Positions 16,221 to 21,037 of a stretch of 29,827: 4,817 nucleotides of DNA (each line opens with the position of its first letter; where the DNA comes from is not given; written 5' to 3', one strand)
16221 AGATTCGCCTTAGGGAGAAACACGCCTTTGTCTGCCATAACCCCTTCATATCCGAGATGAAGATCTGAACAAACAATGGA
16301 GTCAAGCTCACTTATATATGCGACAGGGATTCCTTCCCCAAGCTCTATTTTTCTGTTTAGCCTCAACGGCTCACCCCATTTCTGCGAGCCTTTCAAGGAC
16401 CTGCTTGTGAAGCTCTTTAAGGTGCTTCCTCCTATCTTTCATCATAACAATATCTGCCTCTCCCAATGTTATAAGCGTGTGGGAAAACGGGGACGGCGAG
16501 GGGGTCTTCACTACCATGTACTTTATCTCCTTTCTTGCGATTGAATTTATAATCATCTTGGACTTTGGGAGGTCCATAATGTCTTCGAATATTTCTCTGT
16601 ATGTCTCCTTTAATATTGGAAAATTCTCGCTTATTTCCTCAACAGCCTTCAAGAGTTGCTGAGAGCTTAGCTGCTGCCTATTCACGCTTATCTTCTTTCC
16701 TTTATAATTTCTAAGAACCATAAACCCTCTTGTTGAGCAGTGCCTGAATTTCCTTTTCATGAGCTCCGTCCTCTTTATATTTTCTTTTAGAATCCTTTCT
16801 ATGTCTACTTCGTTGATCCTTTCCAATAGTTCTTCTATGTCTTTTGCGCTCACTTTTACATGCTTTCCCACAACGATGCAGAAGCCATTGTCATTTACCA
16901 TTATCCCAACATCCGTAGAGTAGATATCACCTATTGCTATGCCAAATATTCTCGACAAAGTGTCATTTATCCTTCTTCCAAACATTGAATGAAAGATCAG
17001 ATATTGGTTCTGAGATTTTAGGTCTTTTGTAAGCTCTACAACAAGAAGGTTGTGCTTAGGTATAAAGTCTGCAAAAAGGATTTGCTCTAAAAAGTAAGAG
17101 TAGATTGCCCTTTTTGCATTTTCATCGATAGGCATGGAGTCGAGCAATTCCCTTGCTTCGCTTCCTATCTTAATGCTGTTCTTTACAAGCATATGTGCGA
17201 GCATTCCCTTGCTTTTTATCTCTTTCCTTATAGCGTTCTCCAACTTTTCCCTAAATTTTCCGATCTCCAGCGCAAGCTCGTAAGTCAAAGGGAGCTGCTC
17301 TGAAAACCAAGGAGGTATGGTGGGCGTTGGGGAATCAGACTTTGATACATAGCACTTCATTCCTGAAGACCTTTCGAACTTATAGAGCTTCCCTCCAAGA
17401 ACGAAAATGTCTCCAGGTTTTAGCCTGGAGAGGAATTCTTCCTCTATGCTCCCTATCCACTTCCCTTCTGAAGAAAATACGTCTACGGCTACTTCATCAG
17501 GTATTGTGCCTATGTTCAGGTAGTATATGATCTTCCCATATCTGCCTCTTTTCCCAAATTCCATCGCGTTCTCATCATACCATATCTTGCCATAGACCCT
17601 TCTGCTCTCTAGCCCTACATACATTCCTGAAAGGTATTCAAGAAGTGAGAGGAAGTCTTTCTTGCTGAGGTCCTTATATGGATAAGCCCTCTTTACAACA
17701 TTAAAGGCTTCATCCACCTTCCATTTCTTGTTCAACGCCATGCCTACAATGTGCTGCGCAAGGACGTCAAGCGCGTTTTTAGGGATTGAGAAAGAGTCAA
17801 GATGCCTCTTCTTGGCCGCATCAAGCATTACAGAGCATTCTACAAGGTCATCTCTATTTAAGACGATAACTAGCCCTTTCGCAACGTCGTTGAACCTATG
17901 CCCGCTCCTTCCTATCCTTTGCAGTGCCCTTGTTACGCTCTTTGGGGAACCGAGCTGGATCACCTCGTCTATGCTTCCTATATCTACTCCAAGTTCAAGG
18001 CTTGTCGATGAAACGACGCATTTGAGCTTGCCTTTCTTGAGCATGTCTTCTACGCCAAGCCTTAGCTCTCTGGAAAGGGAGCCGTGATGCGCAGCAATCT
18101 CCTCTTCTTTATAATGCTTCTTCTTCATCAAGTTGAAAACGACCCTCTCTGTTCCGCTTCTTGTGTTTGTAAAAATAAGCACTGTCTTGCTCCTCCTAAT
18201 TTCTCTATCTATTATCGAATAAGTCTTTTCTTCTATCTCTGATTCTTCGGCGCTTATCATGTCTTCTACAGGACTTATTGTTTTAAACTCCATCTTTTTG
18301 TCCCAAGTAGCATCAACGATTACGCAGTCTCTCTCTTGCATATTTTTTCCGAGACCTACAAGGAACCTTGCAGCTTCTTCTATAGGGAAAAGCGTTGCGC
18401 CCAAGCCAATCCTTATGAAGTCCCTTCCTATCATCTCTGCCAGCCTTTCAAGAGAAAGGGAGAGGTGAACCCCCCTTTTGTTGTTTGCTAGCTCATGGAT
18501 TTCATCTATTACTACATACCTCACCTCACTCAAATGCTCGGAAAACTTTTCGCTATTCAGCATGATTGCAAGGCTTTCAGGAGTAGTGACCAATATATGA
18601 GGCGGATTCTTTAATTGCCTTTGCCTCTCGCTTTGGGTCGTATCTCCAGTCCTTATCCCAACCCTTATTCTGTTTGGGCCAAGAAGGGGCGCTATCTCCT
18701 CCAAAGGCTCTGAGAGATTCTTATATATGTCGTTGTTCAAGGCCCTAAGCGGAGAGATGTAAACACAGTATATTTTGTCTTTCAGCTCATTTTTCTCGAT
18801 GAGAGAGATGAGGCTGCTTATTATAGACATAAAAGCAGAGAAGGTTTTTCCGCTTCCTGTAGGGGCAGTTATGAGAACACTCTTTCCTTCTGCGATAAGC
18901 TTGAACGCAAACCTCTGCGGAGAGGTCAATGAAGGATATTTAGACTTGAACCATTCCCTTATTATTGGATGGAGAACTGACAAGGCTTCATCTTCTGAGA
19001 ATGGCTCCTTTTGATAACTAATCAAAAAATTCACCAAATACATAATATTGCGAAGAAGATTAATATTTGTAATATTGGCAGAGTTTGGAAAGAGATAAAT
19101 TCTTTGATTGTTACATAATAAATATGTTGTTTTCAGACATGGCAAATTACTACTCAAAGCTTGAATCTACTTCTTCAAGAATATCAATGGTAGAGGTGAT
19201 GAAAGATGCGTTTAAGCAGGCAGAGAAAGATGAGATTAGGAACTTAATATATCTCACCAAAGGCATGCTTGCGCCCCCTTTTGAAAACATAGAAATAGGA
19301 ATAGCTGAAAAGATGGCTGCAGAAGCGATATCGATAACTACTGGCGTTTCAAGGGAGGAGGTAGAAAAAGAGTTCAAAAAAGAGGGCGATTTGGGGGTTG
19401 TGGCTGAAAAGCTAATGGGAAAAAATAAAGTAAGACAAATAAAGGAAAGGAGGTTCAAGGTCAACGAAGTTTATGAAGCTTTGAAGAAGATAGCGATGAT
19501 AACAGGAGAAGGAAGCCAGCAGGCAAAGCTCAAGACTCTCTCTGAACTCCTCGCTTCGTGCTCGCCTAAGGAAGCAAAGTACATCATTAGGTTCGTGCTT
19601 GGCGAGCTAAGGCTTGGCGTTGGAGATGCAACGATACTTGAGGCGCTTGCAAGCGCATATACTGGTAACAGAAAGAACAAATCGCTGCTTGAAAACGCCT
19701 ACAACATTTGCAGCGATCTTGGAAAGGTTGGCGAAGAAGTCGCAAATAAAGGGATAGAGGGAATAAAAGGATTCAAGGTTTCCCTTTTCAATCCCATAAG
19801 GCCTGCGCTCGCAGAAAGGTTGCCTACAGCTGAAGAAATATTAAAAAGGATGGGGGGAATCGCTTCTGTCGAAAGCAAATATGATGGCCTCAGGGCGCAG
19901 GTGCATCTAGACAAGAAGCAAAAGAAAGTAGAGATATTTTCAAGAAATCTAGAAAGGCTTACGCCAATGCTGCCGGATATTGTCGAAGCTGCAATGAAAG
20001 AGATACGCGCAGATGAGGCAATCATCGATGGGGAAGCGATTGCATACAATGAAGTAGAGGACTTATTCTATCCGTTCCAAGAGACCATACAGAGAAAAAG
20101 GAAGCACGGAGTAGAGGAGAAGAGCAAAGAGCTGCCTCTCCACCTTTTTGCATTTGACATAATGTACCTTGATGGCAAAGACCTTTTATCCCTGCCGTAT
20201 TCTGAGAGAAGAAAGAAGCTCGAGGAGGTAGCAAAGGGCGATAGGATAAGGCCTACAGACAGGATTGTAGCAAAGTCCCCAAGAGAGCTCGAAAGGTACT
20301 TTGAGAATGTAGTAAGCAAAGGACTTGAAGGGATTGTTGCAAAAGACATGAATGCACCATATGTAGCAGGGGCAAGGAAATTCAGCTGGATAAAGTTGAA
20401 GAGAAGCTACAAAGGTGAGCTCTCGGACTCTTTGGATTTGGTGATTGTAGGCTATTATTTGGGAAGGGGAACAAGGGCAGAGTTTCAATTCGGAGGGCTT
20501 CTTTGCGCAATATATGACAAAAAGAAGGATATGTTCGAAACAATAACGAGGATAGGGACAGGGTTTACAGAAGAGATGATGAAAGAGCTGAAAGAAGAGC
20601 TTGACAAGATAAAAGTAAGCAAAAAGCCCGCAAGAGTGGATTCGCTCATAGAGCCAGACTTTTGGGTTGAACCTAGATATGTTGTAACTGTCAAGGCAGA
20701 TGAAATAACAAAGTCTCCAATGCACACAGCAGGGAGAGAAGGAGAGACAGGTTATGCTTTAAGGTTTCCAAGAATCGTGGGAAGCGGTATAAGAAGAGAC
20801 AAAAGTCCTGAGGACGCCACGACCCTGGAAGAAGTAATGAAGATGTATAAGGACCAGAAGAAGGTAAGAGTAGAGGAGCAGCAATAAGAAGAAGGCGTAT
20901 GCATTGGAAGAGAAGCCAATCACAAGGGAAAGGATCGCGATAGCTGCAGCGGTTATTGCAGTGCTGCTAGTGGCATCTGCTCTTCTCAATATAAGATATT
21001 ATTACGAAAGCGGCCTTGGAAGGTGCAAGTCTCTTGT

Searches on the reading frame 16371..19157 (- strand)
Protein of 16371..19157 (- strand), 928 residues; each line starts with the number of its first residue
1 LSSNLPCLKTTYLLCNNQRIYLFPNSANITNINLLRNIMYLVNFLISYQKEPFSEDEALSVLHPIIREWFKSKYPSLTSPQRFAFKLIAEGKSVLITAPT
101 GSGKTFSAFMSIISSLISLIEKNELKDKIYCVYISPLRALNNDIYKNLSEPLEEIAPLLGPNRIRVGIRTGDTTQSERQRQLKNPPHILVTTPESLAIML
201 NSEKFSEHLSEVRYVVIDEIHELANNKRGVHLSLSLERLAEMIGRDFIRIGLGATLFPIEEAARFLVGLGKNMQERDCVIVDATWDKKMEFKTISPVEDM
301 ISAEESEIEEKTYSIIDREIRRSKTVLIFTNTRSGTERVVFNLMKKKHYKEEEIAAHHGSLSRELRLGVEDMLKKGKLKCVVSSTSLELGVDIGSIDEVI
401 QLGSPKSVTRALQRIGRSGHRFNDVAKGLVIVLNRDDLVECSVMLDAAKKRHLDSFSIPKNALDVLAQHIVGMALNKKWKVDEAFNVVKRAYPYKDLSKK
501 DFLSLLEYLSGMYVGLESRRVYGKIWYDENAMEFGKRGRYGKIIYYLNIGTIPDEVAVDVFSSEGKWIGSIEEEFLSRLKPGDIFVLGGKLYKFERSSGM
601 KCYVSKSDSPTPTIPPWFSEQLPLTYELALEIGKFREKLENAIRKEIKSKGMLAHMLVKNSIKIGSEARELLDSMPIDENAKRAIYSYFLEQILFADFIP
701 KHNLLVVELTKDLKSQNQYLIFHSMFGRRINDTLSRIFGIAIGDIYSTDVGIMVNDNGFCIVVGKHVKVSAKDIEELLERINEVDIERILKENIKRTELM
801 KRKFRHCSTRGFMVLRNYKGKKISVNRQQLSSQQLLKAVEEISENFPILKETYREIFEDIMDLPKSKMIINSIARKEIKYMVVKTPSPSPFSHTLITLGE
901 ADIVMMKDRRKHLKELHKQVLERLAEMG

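Call 29: search_protein_families(library=pfam, proteins=[window:16371-19157:-], max_evalue=0.001)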
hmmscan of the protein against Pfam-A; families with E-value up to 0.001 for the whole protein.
window:16371-19157:- (928 aa): 6 families
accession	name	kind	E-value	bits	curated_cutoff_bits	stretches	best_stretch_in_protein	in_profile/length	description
PF08494.16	DEAD_assoc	-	2.4e-54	184.5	23.5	1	699-892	1-191/191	DEAD/H associated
PF19306.5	WH_Lhr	-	7.2e-37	126.8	27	1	447-610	2-164/168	Large helicase-related protein, winged helix domain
PF00270.35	DEAD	-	1e-32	113.7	26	1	79-257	2-161/167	DEAD/DEAH box helicase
PF00271.37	Helicase_C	-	1.6e-18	67.4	23.5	1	316-419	6-107/110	Helicase conserved C-terminal domain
PF04851.21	ResIII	-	3.3e-10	40.6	22.5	1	89-256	21-162/164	Type III restriction enzyme, res subunit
PF22527.2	DEXQc_Suv3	-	0.00042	20.3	27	0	94-231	16-113/154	DEXQ-box helicase domain of Suv3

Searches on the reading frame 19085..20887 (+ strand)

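Call 29: search_protein_families(library=pfam, proteins=[window:19085-20887:+], max_evalue=0.001)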
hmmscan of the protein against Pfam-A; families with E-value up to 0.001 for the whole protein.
window:19085-20887:+ (600 aa): 3 families
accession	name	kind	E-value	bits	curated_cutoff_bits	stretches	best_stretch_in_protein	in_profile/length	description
PF01068.26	DNA_ligase_A_M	-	6.3e-53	179.9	26.2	1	240-439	1-204/204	ATP dependent DNA ligase domain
PF04675.19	DNA_ligase_A_N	-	3.7e-46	157.9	24.6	1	16-189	2-174/174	DNA ligase N terminus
PF04679.21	DNA_ligase_A_C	-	1.5e-20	73.8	27.5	1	468-573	4-94/94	ATP dependent DNA ligase C terminal region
